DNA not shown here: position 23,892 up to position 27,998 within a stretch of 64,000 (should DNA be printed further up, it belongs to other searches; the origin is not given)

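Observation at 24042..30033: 1268-aa beta-helix / collagen-repeat fibre-like protein encoded outside the structural module, followed by a secreted-type nuclease and a small paralogous FN3-like protein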

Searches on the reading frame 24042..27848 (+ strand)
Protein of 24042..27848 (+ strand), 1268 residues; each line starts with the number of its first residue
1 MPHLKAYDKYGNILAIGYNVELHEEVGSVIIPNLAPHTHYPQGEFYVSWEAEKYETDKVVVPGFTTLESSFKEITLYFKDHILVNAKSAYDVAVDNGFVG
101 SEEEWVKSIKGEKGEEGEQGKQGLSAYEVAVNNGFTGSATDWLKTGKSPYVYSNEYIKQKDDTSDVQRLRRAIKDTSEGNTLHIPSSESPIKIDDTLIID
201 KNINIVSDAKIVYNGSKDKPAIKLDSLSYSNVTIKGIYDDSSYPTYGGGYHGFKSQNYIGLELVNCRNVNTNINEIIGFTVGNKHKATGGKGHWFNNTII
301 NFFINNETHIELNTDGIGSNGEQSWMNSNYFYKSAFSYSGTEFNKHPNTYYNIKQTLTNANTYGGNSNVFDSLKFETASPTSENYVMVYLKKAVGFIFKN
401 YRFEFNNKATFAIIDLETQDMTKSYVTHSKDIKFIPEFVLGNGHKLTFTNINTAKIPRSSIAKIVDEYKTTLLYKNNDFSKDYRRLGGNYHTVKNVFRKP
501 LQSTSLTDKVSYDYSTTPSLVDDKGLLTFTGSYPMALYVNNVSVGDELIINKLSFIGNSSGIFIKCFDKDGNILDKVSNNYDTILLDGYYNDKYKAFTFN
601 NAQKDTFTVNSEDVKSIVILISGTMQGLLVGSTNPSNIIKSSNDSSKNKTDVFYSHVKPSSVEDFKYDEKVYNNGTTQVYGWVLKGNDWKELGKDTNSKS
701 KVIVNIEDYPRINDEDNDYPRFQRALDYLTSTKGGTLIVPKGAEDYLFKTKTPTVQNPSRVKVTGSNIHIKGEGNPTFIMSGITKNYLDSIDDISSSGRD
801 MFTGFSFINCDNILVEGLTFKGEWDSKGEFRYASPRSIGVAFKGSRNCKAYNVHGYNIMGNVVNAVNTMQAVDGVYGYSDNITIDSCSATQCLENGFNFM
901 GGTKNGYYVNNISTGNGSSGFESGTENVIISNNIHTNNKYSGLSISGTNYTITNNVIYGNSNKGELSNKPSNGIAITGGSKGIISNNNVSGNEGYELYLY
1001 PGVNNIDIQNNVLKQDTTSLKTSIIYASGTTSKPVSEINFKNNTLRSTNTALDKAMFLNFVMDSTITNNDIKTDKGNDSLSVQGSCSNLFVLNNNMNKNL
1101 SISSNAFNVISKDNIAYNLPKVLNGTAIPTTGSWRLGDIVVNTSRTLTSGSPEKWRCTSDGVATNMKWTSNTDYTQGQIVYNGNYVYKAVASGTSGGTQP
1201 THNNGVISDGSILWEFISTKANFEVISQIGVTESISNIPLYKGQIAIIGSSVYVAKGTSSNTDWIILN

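Call 4: search_protein_families(library=pfam, proteins=[window:24042-27848:+], max_evalue=0.01)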
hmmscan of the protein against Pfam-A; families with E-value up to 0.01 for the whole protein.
window:24042-27848:+ (1268 aa): 2 families
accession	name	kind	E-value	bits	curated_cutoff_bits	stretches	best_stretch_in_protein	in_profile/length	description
PF13229.12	Beta_helix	-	4.6e-09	36.5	25.9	1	925-1048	31-137/158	Right handed beta helix region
PF05048.19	NosD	-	1.7e-05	24.8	23.6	1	851-1021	17-177/212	Periplasmic copper-binding protein (NosD)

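Call 9: search_protein_families(library=phrogs, proteins=[window:24042-27848:+], max_evalue=0.001)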
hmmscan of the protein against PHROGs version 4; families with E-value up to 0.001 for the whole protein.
window:24042-27848:+ (1268 aa): 11 families
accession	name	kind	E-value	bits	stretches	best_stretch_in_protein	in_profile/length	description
phrog_19864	-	unknown function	0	2809.8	1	1-1268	1-1268/1268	-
phrog_8913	-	head and packaging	1.1e-28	101.2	1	734-1265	235-717/721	minor head protein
phrog_14029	-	unknown function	3.6e-25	89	1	4-149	5-163/1115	-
phrog_19976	-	tail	4.6e-15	56.7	2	85-123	108-146/256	tail assembly protein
phrog_25979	-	unknown function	1.6e-14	54.5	1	85-145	179-248/521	-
phrog_14726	-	tail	1.5e-12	48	1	82-146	120-187/537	tail fiber protein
phrog_35690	-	unknown function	4.3e-10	40.7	1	119-151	120-152/156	-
phrog_22483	-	unknown function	1.3e-09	38.6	2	113-147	25-59/306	-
phrog_341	-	tail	1.9e-08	35.5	1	24-84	20-81/154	major tail protein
phrog_29134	-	tail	1.9e-08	35.4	1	4-134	5-130/191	tail protein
phrog_4178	-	tail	2.6e-08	35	1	4-103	5-91/105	major tail protein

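Call 10: search_solved_structures(query=window:24042-27848:+, max_evalue=1, show_alignments=3)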
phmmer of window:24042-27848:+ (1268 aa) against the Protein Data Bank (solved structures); distinct sequences matched with E-value up to 1: 2.
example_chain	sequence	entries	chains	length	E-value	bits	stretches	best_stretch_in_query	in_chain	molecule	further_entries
7eea_A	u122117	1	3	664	0.00017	22.7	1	1166-1220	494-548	Short-tailed cyanophage tailspike receptor-binding domain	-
3zvk_A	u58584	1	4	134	0.02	15.8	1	343-454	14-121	TOXIN OF TOXIN-ANTITOXIN SYSTEM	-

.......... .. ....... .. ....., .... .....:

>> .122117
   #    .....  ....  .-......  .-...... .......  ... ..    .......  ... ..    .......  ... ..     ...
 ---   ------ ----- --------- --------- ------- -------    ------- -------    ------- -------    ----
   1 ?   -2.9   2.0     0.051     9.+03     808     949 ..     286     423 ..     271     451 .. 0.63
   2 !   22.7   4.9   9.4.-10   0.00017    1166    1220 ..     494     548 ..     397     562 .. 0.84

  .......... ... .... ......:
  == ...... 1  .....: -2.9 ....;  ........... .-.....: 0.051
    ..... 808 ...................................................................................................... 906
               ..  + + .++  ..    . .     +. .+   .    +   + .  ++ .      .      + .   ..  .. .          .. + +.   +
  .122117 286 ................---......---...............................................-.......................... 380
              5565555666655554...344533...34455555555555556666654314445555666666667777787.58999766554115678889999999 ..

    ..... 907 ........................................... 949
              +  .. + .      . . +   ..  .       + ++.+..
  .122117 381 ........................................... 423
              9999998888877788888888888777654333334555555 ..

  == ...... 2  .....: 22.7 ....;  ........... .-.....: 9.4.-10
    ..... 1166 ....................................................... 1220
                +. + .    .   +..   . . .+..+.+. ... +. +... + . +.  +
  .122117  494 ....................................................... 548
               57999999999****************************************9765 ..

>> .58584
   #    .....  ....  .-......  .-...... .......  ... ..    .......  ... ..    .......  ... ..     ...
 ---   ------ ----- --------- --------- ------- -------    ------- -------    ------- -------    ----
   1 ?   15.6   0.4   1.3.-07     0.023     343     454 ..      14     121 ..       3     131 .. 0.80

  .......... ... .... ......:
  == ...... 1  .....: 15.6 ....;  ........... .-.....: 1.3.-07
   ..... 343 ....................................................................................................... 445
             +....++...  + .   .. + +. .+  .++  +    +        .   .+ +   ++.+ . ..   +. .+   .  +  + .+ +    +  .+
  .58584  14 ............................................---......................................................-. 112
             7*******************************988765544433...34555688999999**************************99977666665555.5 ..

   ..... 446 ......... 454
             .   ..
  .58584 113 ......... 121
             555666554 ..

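Call 11: find_homologous_proteins(query=window:24042-27848:+, max_evalue=0.001)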
Query window:24042-27848:+ (1268 aa): 114 proteins with E <= 0.001 among 8000 candidates.
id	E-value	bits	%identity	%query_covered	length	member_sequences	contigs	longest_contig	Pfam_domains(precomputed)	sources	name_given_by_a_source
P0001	0.0e+0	2830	99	100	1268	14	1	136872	PF13229.13,PF05048.20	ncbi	ncbi:hypothetical protein UVUMRFZT_CDS0050 [Staphylococcus phage LJLAME001]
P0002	0.0e+0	1818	66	93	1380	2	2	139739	PF13229.13,PF05048.20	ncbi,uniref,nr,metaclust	ncbi:tail protein [Staphylococcus phage Twort]|uniref:Tail protein n=2 Tax=Staphylococcus phage Twor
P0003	1.4e-213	730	43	55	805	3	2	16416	-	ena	-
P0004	1.8e-175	604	49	47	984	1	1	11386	PF26986.1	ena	-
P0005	2.7e-77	279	39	6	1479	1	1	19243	PF01391.24,PF11154.14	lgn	-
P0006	9.1e-68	247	57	14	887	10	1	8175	PF01391.24,PF13884.12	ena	-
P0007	2.7e-67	246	63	11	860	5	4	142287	PF01391.24,PF13884.12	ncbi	ncbi:hypothetical protein CVCBTDTO_CDS0176 [Staphylococcus phage PG-2021_8]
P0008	1.6e-65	240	66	11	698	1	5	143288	PF09992.15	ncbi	-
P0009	8.3e-65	237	36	10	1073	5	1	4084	PF11154.14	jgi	jgi:hypothetical protein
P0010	2.9e-64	236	52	5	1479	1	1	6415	-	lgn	-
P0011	1.6e-61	227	64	11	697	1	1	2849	-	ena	-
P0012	3.5e-60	222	54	5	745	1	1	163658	PF01391.24,PF13365.13,PF00089.33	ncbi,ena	-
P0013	1.1e-58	217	56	5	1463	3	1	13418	-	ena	-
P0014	7.5e-55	204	49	5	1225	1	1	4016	PF11154.14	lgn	-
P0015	1.1e-53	201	56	11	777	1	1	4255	-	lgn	-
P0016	7.3e-53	198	71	11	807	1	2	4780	PF13472.13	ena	-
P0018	5.9e-51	192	44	7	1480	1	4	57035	PF01391.24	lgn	-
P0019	1.1e-49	187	63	12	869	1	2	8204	PF13229.13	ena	-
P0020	1.7e-49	187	35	10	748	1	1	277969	PF01391.24,PF13365.13,PF00089.33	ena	-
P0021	3.5e-49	186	75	9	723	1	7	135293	-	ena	-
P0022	3.6e-49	186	55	5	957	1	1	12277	PF01391.24,PF11154.14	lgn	-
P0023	4.6e-49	185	33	10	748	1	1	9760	PF01391.24,PF13365.13,PF11154.14,PF00089.33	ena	-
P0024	4.6e-49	185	33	10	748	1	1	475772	PF01391.24,PF13365.13,PF11154.14,PF00089.33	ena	-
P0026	8.5e-48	181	52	5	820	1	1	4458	PF01391.24,PF11154.14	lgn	-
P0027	1.0e-47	181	53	5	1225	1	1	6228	PF01391.24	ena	-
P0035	6.0e-42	162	54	5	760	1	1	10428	PF01391.24,PF11154.14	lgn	-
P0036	8.1e-42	161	57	5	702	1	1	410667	PF01391.24,PF13365.13,PF00089.33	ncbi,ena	-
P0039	5.3e-38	149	61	5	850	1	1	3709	PF01391.24,PF04752.18,PF11154.14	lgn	-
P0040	8.6e-38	148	51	5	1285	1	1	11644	PF01391.24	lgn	-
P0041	5.3e-37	145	43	6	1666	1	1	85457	PF01391.24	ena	-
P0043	1.1e-35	141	54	5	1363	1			PF01391.24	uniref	uniref:N-acetylmuramoyl-L-alanine amidase n=1 Tax=Pseudomonas phage RVTF4 TaxID=3236931 RepID=A0AB39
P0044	1.5e-34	137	47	5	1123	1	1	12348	PF01391.24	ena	-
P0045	7.8e-33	132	49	5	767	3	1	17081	PF01391.24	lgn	-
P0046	4.3e-32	129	41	5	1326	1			PF01391.24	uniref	uniref:Tail fiber protein n=1 Tax=Burkholderia phage vB_BgluM-SURPRISE13 TaxID=3159457 RepID=A0AAU7P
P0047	3.8e-31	126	42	5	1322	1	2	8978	PF01391.24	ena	-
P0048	3.6e-30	123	52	5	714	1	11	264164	PF01391.24,PF11154.14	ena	-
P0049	3.8e-29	119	40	7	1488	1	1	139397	PF01391.24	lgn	-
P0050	4.5e-28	116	42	5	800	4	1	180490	PF01391.24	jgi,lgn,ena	-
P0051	4.9e-28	116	51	5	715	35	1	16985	PF01391.24,PF11154.14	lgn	-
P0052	2.7e-27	113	59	5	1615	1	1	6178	PF01391.24,PF13884.12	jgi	jgi:hypothetical protein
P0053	4.1e-26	109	50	5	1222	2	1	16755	PF01391.24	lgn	-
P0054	4.9e-26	109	43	4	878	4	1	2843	PF01391.24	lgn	-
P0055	6.4e-26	109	37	5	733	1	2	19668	PF01391.24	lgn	-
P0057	1.5e-24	104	48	7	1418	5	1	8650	PF01391.24,PF12708.13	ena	-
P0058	1.8e-24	104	36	10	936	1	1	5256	PF01391.24,PF11154.14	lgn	-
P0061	2.2e-23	100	53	5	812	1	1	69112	PF01391.24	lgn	-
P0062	2.5e-23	100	45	5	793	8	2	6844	PF01391.24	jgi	jgi:hypothetical protein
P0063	1.1e-22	98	53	5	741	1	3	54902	PF01391.24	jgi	jgi:hypothetical protein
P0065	1.9e-22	97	35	7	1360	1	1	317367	PF01391.24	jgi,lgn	jgi:hypothetical protein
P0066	6.8e-22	95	57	3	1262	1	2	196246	PF01391.24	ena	-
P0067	1.5e-21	94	38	5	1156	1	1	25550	PF01391.24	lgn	-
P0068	1.8e-21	94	44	7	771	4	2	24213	PF01391.24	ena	-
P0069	2.5e-21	93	43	6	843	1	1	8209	PF01391.24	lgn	-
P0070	3.2e-21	93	45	5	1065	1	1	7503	PF01391.24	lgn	-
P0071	1.4e-20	91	48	5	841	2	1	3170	PF01391.24,PF09479.17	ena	-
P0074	8.5e-20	88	52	6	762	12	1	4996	PF01391.24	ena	-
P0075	1.1e-19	88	45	5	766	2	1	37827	PF01391.24,PF18454.8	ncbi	ncbi:Collagen triple helix repeat protein [compost metagenome]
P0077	1.5e-18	84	35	7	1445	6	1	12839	PF01391.24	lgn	-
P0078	8.1e-16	75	41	6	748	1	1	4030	PF01391.24,PF05658.20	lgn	-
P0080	1.5e-15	74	45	5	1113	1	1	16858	PF01391.24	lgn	-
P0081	2.2e-15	74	35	9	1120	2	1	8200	PF01391.24,PF07921.18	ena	-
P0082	5.8e-15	72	46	6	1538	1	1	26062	PF01391.24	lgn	-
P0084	4.8e-14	69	43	5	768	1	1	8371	PF01391.24,PF03895.22,PF05658.20,PF05662.20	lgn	-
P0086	8.9e-13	65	50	5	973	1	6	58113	PF01391.24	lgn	-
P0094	8.1e-11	59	55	4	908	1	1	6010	PF01391.24,PF13472.13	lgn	-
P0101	2.9e-9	53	50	5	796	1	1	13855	PF01391.24,PF03895.22,PF05658.20,PF05662.20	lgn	-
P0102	3.9e-8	50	32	5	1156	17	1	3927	PF01391.24,PF07921.18,PF26696.1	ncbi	-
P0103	9.3e-8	48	55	5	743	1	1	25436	PF01391.24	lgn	-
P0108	3.5e-5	40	56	3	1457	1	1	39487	PF01391.24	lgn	-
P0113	1.6e-4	38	54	3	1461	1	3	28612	PF01391.24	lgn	-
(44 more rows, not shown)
